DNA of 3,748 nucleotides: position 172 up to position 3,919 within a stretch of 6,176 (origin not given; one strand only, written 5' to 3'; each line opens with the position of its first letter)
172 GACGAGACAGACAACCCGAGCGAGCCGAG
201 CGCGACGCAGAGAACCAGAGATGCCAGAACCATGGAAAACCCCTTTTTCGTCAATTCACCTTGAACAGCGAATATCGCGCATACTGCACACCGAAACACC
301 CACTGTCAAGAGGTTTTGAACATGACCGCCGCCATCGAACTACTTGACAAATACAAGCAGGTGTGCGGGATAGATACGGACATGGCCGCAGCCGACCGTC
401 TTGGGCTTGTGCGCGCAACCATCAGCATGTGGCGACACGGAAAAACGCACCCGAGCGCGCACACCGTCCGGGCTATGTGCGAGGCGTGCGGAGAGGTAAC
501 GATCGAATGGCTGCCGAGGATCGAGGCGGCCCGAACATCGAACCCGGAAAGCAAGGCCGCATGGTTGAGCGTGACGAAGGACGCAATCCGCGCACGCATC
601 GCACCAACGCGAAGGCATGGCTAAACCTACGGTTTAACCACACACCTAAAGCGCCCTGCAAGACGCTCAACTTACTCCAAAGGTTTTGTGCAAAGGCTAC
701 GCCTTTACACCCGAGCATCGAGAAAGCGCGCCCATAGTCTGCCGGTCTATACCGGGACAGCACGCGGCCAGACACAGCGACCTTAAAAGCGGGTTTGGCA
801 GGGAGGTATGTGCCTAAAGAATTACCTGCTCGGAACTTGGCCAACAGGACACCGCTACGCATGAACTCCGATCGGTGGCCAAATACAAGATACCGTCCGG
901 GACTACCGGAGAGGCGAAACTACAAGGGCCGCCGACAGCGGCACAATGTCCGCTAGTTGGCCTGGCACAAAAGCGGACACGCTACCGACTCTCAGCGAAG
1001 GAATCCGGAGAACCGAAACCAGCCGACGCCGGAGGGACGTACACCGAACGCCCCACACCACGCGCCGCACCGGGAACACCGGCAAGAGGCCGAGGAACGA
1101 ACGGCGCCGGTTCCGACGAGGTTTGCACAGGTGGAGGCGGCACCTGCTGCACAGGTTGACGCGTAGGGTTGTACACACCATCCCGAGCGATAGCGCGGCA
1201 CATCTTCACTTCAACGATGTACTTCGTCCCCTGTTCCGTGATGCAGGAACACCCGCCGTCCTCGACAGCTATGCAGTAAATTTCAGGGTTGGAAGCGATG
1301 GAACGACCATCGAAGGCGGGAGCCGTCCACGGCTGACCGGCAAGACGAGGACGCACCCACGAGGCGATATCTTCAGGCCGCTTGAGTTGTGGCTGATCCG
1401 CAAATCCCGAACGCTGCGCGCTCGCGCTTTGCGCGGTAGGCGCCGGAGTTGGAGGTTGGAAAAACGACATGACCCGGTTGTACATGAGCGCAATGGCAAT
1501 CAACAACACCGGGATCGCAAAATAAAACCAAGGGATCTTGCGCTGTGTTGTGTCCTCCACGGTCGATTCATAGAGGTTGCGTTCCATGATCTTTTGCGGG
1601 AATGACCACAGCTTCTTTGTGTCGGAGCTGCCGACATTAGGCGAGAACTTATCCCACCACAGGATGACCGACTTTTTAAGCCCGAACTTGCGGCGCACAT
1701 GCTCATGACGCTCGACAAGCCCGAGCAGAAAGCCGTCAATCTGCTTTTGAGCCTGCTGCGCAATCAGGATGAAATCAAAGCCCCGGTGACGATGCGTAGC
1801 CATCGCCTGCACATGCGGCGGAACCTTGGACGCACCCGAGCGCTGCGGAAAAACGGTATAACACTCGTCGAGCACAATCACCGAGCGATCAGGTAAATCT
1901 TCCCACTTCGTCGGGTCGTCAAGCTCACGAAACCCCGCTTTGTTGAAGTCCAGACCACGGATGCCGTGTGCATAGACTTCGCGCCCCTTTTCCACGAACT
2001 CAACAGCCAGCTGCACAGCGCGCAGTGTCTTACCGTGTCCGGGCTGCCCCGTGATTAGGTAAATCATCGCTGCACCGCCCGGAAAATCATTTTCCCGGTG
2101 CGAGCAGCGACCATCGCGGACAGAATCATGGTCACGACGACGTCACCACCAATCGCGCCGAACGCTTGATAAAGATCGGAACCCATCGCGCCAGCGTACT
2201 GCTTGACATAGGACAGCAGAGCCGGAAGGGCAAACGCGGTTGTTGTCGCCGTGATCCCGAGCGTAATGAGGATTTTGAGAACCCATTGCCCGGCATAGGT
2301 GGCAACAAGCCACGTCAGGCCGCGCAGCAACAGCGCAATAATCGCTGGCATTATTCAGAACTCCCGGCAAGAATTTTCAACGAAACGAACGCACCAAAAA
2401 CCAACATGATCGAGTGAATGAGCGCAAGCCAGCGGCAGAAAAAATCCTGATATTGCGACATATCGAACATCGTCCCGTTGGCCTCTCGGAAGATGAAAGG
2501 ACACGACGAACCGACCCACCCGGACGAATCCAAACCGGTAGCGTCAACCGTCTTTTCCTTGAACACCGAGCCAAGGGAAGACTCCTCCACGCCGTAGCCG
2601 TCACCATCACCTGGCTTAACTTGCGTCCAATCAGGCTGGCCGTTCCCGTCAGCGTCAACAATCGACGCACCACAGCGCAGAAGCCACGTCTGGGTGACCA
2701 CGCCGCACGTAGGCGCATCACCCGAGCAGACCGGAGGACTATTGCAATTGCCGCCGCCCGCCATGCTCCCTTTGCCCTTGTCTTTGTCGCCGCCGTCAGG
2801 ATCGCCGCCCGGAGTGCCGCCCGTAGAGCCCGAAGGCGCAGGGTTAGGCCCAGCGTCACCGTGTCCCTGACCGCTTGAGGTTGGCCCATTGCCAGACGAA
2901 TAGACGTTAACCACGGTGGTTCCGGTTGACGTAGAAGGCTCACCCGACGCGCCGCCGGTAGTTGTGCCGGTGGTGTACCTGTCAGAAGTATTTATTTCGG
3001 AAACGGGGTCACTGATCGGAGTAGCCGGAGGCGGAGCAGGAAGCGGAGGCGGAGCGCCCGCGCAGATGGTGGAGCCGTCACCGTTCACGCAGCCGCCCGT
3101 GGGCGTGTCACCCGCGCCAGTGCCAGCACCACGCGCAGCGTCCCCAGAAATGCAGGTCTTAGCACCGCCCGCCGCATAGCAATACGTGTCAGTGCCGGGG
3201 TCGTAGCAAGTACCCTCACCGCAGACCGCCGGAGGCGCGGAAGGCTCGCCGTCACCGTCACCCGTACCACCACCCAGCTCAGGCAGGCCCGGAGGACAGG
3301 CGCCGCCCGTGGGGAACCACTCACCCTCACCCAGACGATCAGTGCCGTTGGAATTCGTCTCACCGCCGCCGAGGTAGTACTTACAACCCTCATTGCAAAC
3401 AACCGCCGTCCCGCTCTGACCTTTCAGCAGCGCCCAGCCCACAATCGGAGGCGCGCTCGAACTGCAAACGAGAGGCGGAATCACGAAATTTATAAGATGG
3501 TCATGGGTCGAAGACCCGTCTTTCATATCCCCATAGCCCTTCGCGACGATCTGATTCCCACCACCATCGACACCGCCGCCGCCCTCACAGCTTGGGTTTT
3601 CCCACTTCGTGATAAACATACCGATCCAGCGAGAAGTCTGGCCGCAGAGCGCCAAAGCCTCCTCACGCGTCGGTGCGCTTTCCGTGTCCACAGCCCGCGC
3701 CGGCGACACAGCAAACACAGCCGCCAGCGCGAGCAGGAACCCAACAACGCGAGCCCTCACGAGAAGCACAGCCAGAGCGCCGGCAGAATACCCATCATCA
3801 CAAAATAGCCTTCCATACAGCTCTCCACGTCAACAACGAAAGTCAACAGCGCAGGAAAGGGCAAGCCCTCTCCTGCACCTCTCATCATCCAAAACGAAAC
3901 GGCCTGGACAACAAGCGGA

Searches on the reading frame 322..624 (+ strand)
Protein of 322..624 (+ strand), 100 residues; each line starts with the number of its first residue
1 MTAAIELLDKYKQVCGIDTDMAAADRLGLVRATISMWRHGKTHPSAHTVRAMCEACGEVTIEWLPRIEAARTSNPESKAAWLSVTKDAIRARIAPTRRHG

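Call 10: search_protein_families(library=pfam, proteins=[window:322-624:+], max_evalue=0.01)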
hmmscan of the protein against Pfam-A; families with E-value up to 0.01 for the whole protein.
window:322-624:+ (100 aa): 2 families
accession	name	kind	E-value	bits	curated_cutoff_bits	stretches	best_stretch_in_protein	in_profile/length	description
PF01381.28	HTH_3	-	1.5e-07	31.8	23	1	23-64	15-55/55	Helix-turn-helix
PF13560.12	HTH_31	-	2.9e-05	24.7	27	1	22-57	19-55/64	Helix-turn-helix domain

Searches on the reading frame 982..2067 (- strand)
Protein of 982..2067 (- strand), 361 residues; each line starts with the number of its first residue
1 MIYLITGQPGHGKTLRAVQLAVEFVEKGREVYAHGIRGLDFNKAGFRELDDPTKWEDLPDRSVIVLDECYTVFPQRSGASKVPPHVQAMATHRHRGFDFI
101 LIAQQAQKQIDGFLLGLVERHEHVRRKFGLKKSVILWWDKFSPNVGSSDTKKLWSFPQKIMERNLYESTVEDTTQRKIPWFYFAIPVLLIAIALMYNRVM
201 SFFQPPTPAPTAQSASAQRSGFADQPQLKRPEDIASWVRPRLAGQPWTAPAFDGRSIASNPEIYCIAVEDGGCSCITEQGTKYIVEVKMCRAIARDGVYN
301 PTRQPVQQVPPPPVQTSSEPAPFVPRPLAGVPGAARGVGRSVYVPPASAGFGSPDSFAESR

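Call 10: search_protein_families(library=pfam, proteins=[window:982-2067:-], max_evalue=0.01)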
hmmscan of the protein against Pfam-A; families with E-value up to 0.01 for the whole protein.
window:982-2067:- (361 aa): 5 families
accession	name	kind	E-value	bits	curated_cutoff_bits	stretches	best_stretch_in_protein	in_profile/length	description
PF05707.18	Zot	-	1.4e-21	77.4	20.3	1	1-160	1-186/197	Zonular occludens toxin (Zot)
PF20720.3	nSTAND3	-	0.00011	22.4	27.2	1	4-67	21-72/155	Novel STAND NTPase 3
PF00004.35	AAA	-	0.0014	19.5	21.2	1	4-80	2-77/131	ATPase family associated with various cellular activities (AAA)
PF08433.16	KTI12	-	0.0024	17.9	22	1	4-43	5-44/271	Chromatin associated protein KTI12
PF19495.4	DUF6030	-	0.0031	17.5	26.7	0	186-273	13-103/254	Family of unknown function (DUF6030)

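Call 12: search_dna_similar(query=window:982-2067:-, collection=phages, mode=protein, max_rows=25)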
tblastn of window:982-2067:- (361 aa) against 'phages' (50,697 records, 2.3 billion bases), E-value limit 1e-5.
Records with a match: 187; places in all: 187; records where one place covers at least 80% of the query: 73.
Best place of each record, by identity: <60% 187.
By first word of the organism name: Ralstonia 131; Inovirus 15; Dulem 10; Xanthomonas 8; Pseudomonas 8; Stenotrophomonas 6; Phage 3; Inoviridae 2; Vibrio 1; Aeromonas 1; and 2 more.
By host as written in the record: Ralstonia solanacearum 95; Homo sapiens 15; - 13; Varecia variegata 8; Pseudomonas aeruginosa 7; Ralstonia solanacearum Race 3, Biovar 1 6; Ralstonia solanacearum UW551 3; Xanthomonas oryzae ATCC 35933 2; and 31 more.
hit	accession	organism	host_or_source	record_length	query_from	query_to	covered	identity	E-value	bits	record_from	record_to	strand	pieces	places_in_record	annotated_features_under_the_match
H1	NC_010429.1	Stenotrophomonas phage PSH1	-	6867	2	303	84%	40.9%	3e-67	235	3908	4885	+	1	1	hypothetical protein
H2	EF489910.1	Stenotrophomonas phage PSH1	-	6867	2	303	84%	40.9%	3e-67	235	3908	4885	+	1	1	hypothetical protein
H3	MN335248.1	Vibrio phage XacF13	Xanthomonas vesicatoria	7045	2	303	84%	33.6%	1e-26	184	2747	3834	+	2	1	zonula occludens toxin | hypothetical protein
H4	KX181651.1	Xanthomonas phage Xf109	Xanthomonas oryzae ATCC 35933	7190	2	303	84%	33.5%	2e-42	162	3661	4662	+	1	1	zonular occludens toxin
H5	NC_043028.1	Xanthomonas phage Xf109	Xanthomonas oryzae ATCC 35933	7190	2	303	84%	33.5%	2e-42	162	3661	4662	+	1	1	zonular occludens toxin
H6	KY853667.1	Xanthomonas phage Xf409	Xanthomonas oryzae pv. oryzicola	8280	2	303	84%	33.3%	2e-42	163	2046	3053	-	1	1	hypothetical protein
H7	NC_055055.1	Xanthomonas phage Xf409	Xanthomonas oryzae pv. oryzicola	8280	2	303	84%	33.3%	2e-42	163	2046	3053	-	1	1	hypothetical protein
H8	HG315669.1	Stenotrophomonas phage SMA6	Stenotrophomonas maltophilia str. Khak84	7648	2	303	84%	33.1%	2e-39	154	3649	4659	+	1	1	hypothetical protein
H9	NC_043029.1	Stenotrophomonas phage SMA6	Stenotrophomonas maltophilia str. Khak84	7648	2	303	84%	33.1%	2e-39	154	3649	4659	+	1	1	hypothetical protein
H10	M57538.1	Xanthomonas phage Cf1c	-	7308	2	303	84%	32.4%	6e-35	141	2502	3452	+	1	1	hypothetical protein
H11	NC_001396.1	Xanthomonas phage Cf1c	Xanthomonas campestris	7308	2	303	84%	32.4%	6e-35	141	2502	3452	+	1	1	Zot-like toxin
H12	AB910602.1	Xanthomonas phage XacF1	Xanthomonas axonopodis pv. citri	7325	2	303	84%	32.4%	6e-35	141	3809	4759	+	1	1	hypothetical protein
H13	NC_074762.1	Xanthomonas phage XacF1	Xanthomonas axonopodis pv. citri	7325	2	303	84%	32.4%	6e-35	141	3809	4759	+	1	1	hypothetical protein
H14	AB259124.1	Ralstonia phage RSS1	-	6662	2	303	84%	31.4%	5e-24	109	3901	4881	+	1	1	hypothetical protein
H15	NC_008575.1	Ralstonia phage RSS1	Ralstonia solanacearum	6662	2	303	84%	31.4%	5e-24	109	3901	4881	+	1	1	hypothetical protein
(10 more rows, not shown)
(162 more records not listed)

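Call 13: find_related_loci(query=window:982-2067:-, collection=viral_contigs, flank=8000)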
Query window:982-2067:- (361 aa) in viral_contigs; peptide patterns used: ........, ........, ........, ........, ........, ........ (x = any residue, [..] = any of these).
10 stretches matched a pattern, but none encodes a relative of the query by tblastn (E <= 1e-3).

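Call 17: find_homologous_proteins(query=window:982-2067:-, max_evalue=1e-10)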
Query window:982-2067:- (361 aa): 517 proteins with E <= 1e-10 among 4769 candidates; the best 120 are listed.
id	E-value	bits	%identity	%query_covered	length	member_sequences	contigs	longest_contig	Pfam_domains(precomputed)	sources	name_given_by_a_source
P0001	4.2e-247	837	100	100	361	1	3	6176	PF05707.19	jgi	jgi:hypothetical protein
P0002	5.8e-170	584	73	99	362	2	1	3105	PF05707.19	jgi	jgi:hypothetical protein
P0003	3.8e-153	528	63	100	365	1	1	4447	PF05707.19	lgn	-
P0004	2.8e-150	519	63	100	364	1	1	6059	PF05707.19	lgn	-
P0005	9.8e-144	497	57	100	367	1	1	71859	PF05707.19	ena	-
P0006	1.9e-143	496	58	100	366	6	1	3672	PF05707.19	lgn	-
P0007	5.4e-142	491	57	99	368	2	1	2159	PF05707.19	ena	-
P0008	4.8e-140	485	56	100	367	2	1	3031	PF05707.19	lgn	-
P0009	5.5e-139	482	56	100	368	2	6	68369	PF05707.19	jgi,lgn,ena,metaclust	metaclust:\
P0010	1.6e-135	470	61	85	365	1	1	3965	PF05707.19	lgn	-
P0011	1.4e-134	467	57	98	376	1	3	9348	PF05707.19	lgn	-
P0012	2.5e-132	460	64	84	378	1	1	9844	PF05707.19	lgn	-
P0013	4.1e-131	456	62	85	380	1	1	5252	PF05707.19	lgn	-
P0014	6.3e-129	449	55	98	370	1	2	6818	PF05707.19,PF00004.36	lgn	-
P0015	3.1e-128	446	61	85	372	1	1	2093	PF05707.19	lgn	-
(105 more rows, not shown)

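Call 19: find_encoding_contigs(protein=P0002, flank=8000, max_places=3)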
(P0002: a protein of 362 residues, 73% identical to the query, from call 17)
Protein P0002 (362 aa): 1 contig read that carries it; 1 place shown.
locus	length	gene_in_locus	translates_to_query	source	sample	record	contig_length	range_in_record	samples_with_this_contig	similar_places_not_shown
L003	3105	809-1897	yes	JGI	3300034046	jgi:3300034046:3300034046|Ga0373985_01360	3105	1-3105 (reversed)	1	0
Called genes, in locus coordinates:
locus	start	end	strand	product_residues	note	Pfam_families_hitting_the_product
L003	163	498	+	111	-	-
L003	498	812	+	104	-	PF10734:DUF2523 (weak)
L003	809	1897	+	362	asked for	PF05707:Zot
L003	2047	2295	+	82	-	-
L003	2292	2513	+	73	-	-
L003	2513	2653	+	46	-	-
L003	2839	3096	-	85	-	PF13560:HTH_31 (faint)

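Call 20: find_encoding_contigs(protein=P0004, flank=8000, max_places=3)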
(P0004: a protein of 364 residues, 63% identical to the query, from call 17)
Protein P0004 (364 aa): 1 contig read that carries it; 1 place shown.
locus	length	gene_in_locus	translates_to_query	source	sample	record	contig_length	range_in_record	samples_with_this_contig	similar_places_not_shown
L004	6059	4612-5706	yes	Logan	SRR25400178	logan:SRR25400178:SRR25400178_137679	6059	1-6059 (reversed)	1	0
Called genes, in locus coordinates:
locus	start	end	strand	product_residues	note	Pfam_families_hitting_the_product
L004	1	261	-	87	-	?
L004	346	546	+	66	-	-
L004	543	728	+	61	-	-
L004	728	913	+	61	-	-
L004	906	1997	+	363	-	PF02486:Rep_trans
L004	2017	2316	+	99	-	-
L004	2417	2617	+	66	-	-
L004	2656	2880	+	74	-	-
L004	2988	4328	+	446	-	-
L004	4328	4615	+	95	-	PF10734:DUF2523 (weak)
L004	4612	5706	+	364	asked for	PF05707:Zot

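Call 21: find_encoding_contigs(protein=P0003, flank=8000, max_places=3)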
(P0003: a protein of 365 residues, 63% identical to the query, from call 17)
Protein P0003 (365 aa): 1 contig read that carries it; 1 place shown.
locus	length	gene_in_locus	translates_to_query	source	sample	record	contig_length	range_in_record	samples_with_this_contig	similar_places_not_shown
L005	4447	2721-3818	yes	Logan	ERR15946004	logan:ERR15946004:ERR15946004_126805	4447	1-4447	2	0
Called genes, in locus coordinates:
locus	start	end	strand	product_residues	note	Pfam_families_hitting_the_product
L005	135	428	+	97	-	-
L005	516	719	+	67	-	-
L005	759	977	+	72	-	PF05356:Phage_Coat_B (weak)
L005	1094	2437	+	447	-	-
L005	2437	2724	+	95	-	PF10734:DUF2523 (weak)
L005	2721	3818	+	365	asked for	PF05707:Zot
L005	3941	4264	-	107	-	-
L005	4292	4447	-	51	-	?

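Call 22: find_encoding_contigs(protein=P0005, flank=9000, max_places=3)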
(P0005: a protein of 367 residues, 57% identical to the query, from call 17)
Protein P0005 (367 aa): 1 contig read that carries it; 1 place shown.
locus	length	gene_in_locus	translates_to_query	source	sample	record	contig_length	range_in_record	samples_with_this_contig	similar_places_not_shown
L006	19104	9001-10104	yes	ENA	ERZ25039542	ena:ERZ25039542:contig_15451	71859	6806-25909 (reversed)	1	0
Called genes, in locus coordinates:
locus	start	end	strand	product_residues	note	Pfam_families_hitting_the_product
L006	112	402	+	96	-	PF00691:OmpA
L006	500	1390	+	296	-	PF07719:TPR_2 (faint), PF13174:TPR_6 (faint), PF13432:TPR_16 (weak)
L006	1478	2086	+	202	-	-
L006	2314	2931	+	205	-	PF06508:QueC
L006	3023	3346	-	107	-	-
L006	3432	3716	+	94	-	-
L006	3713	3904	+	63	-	-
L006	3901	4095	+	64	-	-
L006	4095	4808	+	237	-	PF05356:Phage_Coat_B (weak)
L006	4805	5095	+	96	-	-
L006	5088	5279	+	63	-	-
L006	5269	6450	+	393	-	PF20199:RepSA (faint), PF23343:REP_ORF2-G2P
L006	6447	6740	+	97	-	-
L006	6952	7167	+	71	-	PF05356:Phage_Coat_B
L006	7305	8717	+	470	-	-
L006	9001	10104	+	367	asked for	PF05707:Zot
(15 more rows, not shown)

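Call 27: find_encoding_contigs(protein=P0001, flank=8000, max_places=10)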
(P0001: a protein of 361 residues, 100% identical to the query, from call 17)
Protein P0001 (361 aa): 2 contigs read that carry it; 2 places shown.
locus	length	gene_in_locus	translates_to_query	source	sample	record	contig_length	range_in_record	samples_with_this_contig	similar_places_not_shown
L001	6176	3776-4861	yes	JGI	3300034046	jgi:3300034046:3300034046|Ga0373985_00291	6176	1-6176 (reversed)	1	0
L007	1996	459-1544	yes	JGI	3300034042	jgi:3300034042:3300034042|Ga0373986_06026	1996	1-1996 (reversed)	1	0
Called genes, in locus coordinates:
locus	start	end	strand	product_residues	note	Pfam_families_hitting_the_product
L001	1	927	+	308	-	?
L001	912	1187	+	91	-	PF02303:Phage_DNA_bind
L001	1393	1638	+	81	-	-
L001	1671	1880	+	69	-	PF05356:Phage_Coat_B (weak)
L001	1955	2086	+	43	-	-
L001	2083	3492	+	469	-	-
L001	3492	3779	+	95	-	PF10734:DUF2523 (weak)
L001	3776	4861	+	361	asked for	PF05707:Zot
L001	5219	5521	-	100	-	PF01381:HTH_3 (weak)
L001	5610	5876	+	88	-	-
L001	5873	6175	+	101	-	?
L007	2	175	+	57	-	?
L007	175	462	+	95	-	PF10734:DUF2523 (weak)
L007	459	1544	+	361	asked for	PF05707:Zot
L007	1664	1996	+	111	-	?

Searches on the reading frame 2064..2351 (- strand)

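Call 10: search_protein_families(library=pfam, proteins=[window:2064-2351:-], max_evalue=0.01)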
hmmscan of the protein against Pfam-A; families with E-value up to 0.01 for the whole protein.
window:2064-2351:- (95 aa): 1 family
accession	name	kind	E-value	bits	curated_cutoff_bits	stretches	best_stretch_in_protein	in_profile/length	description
PF10734.14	DUF2523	-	1.2e-06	29.4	22.1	1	8-82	1-74/80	Protein of unknown function (DUF2523)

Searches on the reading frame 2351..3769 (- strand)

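Call 10: search_protein_families(library=pfam, proteins=[window:2351-3769:-], max_evalue=0.01)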
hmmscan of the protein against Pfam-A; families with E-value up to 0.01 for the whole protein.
window:2351-3769:- (472 aa): 0 families

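Call 81: search_protein_families(library=phrogs, proteins=[window:2351-3769:-], max_evalue=0.1)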
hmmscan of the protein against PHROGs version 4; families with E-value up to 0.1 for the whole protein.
window:2351-3769:- (472 aa): 2 families
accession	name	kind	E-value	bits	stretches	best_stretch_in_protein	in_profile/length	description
phrog_4454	-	unknown function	4.1e-18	66.9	2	153-366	158-316/477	-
phrog_4352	-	unknown function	3.2e-15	57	1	117-469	133-476/479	-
